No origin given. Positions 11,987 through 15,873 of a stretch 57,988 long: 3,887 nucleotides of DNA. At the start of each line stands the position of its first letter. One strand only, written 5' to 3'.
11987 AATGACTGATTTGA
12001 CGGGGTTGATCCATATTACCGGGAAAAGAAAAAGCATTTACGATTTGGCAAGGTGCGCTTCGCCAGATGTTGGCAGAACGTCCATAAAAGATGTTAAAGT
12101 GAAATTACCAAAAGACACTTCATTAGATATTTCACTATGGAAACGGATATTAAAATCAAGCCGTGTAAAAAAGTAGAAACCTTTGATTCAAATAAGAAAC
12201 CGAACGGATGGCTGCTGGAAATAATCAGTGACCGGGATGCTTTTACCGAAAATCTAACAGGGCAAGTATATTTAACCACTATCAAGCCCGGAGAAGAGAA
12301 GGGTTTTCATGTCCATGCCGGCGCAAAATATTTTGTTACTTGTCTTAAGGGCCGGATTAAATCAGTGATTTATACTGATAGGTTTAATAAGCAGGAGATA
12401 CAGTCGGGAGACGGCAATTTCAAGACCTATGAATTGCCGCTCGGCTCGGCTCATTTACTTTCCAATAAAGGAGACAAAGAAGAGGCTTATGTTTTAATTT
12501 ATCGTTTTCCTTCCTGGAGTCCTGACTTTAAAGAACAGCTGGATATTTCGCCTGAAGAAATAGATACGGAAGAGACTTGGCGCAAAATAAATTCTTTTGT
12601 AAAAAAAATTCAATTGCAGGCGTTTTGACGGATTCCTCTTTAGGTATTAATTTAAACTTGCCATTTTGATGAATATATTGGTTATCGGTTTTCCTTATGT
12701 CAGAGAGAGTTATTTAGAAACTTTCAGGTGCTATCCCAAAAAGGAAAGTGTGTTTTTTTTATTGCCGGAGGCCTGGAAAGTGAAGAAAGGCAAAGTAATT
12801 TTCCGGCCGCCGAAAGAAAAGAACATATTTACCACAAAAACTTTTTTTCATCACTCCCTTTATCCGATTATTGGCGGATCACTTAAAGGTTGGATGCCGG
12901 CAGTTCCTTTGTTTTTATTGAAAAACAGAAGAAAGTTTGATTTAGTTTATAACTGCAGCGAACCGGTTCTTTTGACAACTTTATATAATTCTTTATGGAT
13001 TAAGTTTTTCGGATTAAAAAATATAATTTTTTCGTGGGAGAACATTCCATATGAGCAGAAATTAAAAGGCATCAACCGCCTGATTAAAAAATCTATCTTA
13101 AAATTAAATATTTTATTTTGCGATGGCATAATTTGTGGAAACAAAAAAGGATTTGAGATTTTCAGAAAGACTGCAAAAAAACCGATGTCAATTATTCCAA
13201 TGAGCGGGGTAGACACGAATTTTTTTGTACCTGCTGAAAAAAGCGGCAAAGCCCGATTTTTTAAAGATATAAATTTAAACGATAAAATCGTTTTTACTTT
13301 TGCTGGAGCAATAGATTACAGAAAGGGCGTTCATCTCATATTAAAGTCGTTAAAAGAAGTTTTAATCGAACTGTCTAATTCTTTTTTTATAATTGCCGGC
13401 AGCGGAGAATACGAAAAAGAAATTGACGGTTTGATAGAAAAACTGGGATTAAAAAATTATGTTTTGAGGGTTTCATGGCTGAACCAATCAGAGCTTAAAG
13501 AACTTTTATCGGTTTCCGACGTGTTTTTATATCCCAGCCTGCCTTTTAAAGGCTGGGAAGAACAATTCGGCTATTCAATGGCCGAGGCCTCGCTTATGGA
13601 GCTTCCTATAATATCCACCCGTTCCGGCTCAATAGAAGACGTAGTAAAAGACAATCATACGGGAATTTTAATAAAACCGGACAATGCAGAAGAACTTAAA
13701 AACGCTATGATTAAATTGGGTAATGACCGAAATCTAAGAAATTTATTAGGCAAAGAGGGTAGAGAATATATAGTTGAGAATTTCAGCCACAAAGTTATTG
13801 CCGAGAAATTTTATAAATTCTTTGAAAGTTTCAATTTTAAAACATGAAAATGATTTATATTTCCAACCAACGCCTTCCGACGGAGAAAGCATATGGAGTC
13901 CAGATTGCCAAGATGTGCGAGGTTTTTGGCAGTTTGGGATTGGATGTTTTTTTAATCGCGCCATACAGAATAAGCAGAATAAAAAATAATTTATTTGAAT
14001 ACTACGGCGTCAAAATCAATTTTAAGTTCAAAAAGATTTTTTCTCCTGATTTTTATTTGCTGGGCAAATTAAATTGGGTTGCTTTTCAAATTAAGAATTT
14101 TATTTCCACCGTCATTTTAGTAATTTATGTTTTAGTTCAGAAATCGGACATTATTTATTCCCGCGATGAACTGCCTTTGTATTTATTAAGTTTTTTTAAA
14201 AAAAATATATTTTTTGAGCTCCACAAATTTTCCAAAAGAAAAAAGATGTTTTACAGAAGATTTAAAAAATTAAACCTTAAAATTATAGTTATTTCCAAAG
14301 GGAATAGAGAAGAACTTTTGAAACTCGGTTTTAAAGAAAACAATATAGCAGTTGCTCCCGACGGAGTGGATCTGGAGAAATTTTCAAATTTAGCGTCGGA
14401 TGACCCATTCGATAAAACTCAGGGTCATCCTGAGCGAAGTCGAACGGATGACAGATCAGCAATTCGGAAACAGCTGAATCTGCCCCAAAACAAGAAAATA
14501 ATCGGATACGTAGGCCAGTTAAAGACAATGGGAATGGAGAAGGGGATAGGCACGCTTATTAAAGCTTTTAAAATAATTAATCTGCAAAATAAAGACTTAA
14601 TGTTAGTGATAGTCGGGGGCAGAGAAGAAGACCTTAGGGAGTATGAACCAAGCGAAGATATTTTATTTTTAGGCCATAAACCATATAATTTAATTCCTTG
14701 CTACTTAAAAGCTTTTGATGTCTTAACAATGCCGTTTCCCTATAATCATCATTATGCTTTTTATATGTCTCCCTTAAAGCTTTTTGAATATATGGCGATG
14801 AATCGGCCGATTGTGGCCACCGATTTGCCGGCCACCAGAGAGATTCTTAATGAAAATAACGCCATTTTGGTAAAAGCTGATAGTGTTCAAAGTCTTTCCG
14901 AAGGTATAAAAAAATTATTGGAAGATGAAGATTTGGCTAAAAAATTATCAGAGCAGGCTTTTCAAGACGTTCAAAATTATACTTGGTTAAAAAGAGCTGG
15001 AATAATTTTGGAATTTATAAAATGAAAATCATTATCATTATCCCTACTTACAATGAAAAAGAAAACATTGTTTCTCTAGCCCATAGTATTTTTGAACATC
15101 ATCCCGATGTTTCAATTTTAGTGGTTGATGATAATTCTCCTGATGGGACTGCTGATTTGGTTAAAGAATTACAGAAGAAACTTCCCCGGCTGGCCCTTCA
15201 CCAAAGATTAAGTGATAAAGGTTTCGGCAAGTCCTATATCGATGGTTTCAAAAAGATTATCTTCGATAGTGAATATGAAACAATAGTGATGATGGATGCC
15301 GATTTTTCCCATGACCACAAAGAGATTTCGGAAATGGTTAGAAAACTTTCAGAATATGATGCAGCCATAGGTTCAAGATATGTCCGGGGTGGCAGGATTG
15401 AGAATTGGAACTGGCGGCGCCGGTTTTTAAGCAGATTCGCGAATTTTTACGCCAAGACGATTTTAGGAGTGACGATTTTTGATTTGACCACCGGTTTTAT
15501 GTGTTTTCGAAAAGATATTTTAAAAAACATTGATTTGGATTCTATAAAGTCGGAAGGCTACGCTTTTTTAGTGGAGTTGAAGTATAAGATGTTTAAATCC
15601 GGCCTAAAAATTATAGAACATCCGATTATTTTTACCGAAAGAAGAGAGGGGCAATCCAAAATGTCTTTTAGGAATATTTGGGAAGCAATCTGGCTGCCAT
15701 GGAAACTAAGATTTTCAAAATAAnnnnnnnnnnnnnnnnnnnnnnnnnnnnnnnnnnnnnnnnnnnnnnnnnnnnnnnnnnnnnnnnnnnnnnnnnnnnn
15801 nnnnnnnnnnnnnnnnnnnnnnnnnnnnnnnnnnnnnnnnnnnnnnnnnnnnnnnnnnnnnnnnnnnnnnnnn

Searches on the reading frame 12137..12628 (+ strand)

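Call 81: search_protein_families(library=pfam, proteins=[window:12137-12628:+], max_evalue=0.001)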
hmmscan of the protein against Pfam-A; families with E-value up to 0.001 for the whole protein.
window:12137-12628:+ (163 aa): 2 families
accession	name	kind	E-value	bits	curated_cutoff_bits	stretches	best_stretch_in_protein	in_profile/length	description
PF07883.17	Cupin_2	-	6e-05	23.1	27.2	1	46-119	2-66/70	Cupin domain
PF14667.12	Polysacc_synt_C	-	0.00029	21.4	28.7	1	38-122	14-98/111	Polysaccharide biosynthesis C-terminal domain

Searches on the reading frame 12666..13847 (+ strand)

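Call 81: search_protein_families(library=pfam, proteins=[window:12666-13847:+], max_evalue=0.001)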
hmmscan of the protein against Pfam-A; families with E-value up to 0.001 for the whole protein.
window:12666-13847:+ (393 aa): 2 families
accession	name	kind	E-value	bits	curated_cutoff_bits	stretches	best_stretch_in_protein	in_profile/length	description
PF00534.26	Glycos_transf_1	-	1.5e-33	116.2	26.4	1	198-367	5-171/172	Glycosyl transferases group 1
PF13692.12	Glyco_trans_1_4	-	6.9e-24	85.2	27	1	209-353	3-141/142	Glycosyl transferases group 1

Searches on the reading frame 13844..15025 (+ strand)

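Call 81: search_protein_families(library=pfam, proteins=[window:13844-15025:+], max_evalue=0.001)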
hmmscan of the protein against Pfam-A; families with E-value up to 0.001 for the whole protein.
window:13844-15025:+ (393 aa): 4 families
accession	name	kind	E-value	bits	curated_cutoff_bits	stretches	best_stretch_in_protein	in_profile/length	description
PF00534.26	Glycos_transf_1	-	2.5e-26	92.7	26.4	1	203-374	1-171/172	Glycosyl transferases group 1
PF13692.12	Glyco_trans_1_4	-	2.6e-23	83.3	27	1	218-361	2-142/142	Glycosyl transferases group 1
PF13524.12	Glyco_trans_1_2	-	2.3e-07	31.3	25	1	305-389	59-143/144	Glycosyl transferase-like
PF13439.12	Glyco_transf_4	-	1.2e-05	25.9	28.5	1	90-179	71-170/170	Glycosyltransferase Family 4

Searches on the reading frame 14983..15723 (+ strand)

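Call 81: search_protein_families(library=pfam, proteins=[window:14983-15723:+], max_evalue=0.001)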
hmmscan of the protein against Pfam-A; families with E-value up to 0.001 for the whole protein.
window:14983-15723:+ (246 aa): 2 families
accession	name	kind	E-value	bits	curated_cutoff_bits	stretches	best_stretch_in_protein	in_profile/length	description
PF00535.33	Glycos_transf_2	-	1.4e-27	97.2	23.3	1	18-183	2-167/168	Glycosyl transferase family 2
PF13641.12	Glyco_tranf_2_3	-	3.1e-08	34.4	27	1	16-213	3-204/230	Glycosyltransferase like family 2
